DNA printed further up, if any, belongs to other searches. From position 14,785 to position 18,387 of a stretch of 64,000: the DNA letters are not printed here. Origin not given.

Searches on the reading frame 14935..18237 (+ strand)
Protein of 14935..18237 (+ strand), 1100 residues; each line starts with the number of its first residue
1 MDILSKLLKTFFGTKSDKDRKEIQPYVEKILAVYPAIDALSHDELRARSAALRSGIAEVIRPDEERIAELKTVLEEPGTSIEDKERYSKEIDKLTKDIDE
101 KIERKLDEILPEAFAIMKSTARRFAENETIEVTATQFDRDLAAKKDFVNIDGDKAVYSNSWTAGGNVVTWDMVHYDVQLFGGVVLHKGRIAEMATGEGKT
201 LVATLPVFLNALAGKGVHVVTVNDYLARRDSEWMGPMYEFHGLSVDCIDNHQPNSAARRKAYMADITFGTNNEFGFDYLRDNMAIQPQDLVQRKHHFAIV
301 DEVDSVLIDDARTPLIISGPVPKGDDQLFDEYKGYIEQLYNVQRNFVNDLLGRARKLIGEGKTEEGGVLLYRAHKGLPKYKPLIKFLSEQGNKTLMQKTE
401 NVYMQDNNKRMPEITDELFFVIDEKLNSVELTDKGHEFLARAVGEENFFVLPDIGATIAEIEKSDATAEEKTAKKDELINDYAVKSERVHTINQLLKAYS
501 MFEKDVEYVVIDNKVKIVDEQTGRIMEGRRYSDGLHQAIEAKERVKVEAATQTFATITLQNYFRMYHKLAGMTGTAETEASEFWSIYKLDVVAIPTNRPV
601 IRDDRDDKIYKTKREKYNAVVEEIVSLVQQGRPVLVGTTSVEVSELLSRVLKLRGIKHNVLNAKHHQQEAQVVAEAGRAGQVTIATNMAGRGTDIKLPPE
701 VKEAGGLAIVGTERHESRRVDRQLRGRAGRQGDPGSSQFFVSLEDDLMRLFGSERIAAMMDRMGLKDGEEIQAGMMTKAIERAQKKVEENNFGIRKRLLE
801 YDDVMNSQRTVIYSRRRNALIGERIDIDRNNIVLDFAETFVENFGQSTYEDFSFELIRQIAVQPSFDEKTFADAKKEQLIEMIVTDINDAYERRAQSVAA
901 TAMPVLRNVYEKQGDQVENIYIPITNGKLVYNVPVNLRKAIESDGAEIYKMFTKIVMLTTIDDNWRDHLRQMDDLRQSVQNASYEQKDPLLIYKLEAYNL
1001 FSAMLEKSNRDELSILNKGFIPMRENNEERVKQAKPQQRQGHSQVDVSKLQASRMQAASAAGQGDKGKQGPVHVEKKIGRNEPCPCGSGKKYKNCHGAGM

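Call 58: search_protein_families(library=pfam, proteins=[window:14935-18237:+], max_evalue=0.001)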
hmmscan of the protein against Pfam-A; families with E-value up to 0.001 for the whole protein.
window:14935-18237:+ (1100 aa): 7 families
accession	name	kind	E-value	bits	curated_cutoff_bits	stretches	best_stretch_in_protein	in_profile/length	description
PF07517.20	SecA_DEAD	-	1.2e-113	379.7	24.6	2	9-428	2-277/290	SecA DEAD-like domain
PF21090.3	P-loop_SecA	-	1.8e-79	266.6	27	2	599-698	1-100/205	SecA P-loop domain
PF07516.18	SecA_SW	-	1.5e-52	179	26.7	1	771-1016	2-196/200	SecA Wing and Scaffold domain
PF01043.26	SecA_PP_bind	-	2.6e-30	105.7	23.5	1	399-540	2-110/110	SecA preprotein cross-linking domain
PF02810.21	SEC-C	-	4.1e-10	39.8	20.4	1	1080-1097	1-18/19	SEC-C motif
PF00270.35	DEAD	-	5.2e-05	23.5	26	1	190-308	18-131/167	DEAD/DEAH box helicase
PF00271.37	Helicase_C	-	0.0001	23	23.5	1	616-732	2-110/110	Helicase conserved C-terminal domain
